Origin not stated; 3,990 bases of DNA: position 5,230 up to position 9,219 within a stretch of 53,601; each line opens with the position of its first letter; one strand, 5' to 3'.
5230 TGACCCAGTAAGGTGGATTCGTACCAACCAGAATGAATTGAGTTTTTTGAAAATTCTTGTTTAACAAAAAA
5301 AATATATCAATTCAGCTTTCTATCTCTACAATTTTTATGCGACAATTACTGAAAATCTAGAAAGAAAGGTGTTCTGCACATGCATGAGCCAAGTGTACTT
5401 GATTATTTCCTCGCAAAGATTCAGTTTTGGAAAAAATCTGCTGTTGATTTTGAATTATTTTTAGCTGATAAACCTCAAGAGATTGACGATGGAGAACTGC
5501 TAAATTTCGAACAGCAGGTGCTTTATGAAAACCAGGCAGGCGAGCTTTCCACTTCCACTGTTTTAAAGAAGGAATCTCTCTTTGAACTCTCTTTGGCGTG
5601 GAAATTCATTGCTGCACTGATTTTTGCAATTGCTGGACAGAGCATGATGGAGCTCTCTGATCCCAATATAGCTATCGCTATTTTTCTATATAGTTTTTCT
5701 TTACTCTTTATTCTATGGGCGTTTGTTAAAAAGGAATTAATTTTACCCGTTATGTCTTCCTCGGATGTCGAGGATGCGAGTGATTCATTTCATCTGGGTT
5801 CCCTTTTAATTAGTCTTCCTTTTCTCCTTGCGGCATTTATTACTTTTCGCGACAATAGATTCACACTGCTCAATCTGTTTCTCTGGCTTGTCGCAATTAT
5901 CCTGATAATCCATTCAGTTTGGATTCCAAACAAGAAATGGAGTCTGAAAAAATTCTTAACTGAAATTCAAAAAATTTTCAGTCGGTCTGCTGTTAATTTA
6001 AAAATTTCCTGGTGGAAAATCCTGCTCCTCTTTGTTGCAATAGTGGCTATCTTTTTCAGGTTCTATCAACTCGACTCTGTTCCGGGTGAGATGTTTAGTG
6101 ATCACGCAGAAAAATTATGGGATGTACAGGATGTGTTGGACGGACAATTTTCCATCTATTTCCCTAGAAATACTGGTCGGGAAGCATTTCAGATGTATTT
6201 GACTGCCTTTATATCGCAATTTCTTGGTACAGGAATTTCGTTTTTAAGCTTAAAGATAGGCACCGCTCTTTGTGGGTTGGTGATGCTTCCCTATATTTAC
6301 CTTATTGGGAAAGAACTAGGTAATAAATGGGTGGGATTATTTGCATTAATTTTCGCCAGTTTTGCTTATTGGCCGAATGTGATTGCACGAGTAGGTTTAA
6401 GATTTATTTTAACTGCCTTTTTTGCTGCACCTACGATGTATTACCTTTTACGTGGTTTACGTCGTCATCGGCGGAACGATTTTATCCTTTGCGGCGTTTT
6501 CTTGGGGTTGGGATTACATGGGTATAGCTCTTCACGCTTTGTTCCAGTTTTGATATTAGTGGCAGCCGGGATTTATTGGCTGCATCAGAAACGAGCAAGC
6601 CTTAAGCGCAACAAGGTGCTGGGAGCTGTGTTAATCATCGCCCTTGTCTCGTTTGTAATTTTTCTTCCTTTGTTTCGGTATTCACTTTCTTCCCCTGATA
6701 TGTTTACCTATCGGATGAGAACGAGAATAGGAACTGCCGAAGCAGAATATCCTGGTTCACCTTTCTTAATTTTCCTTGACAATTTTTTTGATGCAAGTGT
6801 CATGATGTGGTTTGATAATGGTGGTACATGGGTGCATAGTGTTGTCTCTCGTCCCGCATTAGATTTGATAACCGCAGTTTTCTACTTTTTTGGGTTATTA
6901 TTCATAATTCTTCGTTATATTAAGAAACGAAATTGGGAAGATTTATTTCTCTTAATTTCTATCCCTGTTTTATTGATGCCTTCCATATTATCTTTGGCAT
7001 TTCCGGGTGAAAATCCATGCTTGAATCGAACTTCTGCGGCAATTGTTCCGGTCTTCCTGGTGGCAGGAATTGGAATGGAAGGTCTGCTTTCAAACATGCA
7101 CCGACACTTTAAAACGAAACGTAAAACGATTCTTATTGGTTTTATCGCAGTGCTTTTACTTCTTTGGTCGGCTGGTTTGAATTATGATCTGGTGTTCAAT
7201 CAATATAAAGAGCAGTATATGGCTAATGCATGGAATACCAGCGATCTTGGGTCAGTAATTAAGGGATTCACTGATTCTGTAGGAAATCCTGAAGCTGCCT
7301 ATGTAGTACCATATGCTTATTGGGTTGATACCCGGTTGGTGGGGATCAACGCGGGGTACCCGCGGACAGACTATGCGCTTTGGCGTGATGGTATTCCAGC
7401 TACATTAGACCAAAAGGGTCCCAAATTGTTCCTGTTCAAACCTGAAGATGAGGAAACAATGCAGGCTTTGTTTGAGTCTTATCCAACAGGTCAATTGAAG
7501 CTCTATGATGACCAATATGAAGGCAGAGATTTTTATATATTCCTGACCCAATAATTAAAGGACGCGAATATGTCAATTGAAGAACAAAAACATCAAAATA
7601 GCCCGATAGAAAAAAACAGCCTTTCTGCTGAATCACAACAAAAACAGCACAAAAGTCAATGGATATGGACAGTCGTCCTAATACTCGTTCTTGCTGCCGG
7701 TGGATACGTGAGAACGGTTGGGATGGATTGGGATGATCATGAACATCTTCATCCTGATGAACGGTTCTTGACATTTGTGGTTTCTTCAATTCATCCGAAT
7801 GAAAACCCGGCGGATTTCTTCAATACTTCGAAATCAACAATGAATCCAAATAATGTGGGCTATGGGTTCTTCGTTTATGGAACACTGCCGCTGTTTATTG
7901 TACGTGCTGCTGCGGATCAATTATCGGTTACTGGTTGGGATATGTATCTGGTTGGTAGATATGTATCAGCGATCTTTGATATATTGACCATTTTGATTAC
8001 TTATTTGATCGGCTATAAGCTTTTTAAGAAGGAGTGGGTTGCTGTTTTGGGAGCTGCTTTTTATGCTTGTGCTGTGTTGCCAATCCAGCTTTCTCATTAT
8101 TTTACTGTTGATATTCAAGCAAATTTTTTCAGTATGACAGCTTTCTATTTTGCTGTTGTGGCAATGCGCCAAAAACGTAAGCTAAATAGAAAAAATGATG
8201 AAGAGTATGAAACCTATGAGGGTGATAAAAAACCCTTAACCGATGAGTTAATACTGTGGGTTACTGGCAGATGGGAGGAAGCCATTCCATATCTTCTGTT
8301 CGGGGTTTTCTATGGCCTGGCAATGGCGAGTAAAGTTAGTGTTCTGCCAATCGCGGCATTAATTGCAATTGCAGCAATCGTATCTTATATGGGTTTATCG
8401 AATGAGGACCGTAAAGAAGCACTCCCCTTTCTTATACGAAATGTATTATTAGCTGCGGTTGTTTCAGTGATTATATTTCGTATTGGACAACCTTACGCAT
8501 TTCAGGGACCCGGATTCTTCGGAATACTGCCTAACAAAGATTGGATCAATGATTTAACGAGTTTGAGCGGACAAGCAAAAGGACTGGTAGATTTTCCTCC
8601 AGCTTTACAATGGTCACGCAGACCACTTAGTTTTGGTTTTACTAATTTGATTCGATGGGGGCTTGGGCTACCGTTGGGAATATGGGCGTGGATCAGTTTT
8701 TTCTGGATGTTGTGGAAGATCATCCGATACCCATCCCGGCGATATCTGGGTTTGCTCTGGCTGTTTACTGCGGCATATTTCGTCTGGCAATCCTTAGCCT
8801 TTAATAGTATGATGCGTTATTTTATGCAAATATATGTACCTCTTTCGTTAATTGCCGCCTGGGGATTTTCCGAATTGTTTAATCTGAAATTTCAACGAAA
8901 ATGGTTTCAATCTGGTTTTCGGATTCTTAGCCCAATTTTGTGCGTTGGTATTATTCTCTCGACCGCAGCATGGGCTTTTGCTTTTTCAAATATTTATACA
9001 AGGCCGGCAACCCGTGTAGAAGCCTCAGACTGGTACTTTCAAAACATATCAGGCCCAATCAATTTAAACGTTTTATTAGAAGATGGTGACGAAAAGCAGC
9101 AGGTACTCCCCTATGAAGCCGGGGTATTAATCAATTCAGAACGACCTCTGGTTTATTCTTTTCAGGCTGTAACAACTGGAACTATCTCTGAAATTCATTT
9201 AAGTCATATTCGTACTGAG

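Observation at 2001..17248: Seven-gene envelope-glycosylation-like cluster built around two Chlor_Arch_YYY (DUF2298) modules and three further GT-C-like polytopic proteins; function unknown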

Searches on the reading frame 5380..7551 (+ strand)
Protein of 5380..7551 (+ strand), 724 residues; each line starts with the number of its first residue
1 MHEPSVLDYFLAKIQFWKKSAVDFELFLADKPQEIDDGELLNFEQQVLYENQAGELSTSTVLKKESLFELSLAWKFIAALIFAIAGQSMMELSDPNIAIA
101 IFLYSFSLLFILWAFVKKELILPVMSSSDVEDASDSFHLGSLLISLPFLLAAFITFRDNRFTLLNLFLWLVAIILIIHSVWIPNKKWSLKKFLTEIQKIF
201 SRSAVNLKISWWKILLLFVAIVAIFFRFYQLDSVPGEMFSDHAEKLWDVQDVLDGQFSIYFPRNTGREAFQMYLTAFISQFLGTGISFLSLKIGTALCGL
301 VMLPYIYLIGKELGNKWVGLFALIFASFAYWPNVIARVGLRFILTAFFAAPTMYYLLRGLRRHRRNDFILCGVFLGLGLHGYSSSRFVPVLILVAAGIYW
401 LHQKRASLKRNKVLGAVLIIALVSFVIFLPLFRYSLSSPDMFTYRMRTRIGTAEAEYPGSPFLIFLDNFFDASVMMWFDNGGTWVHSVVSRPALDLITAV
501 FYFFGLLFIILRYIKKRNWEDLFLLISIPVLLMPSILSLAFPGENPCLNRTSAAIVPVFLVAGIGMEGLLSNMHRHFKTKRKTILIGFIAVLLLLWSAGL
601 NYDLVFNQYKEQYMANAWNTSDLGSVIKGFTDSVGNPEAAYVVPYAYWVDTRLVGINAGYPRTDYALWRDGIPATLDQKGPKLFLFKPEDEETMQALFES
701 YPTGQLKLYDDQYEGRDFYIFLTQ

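Call 4: search_protein_families(library=pfam, proteins=[window:5380-7551:+], max_evalue=0.01)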
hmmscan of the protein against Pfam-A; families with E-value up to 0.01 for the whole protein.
window:5380-7551:+ (724 aa): 1 family
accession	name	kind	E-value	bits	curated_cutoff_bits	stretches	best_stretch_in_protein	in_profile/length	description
PF13231.12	PMT_2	-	8e-12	46.1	26.1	1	274-425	9-154/160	Dolichyl-phosphate-mannose-protein mannosyltransferase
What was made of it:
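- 5380..7554 (+): o4: PMT_2-type GT-C protein, 724 aa, with an N-terminal extension (four extra TM segments in the crude hydropathy count) and a C-terminal soluble domain (about aa 604-724). The conserved loop is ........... (6082-6111). PF13231 E 8e-12, 46 bits against a cut-off of 26 (call 4).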

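Call 5: search_protein_families(library=ncbifam, proteins=[window:5380-7551:+], max_evalue=0.01)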
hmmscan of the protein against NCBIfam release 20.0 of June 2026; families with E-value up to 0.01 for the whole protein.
window:5380-7551:+ (724 aa): 0 families

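Call 25: search_protein_families(library=pfam, proteins=[window:5380-7551:+], max_evalue=10)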
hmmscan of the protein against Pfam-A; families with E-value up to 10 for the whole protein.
window:5380-7551:+ (724 aa): 1 family
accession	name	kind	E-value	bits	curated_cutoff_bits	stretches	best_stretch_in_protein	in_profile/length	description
PF13231.12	PMT_2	-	8e-12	46.1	26.1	1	274-425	9-154/160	Dolichyl-phosphate-mannose-protein mannosyltransferase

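Call 33: search_solved_structures(query=A3, max_evalue=1)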
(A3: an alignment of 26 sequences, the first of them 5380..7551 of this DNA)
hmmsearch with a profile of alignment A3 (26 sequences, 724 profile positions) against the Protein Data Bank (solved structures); distinct sequences matched with E-value up to 1: 0.
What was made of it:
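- Closest known: PMT / ArnT-type GT-C. Different: No profile hit was found to any solved PMT or ArnT sequence (call 33).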

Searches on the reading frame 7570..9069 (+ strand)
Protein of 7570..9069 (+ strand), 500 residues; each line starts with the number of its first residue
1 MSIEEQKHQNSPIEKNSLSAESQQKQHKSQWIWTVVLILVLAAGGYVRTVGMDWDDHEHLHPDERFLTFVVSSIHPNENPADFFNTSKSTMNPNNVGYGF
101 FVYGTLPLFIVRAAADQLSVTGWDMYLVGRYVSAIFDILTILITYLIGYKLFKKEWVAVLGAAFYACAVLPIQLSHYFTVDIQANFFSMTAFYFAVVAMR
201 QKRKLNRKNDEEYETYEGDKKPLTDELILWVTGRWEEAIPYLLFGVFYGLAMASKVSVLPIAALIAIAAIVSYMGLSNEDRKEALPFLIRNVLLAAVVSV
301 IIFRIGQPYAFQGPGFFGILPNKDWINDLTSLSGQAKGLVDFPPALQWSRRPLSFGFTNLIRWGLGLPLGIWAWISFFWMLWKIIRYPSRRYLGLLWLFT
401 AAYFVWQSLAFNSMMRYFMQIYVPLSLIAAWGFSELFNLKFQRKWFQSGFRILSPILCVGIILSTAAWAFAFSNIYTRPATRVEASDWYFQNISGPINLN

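Call 25: search_protein_families(library=pfam, proteins=[window:7570-9069:+], max_evalue=10)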
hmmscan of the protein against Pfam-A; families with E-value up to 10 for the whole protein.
window:7570-9069:+ (500 aa): 2 families
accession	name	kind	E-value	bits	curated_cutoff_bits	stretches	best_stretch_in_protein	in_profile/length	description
PF02366.24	PMT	-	8.3e-06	26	22.7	1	126-203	82-159/245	Dolichyl-phosphate-mannose-protein mannosyltransferase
PF19589.4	DUF6095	-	9.3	7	23.8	0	454-476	42-64/73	Family of unknown function (DUF6095)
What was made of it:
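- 7570..9045 (+): o5 module 1 (aa 1-492): PMT/ArnT/STT3-like GT-C membrane module with a near-invariant HPDERF loop (7750-7767). PF02366 26.0 bits against a cut-off of 22.7 when scanned alone (call 25).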
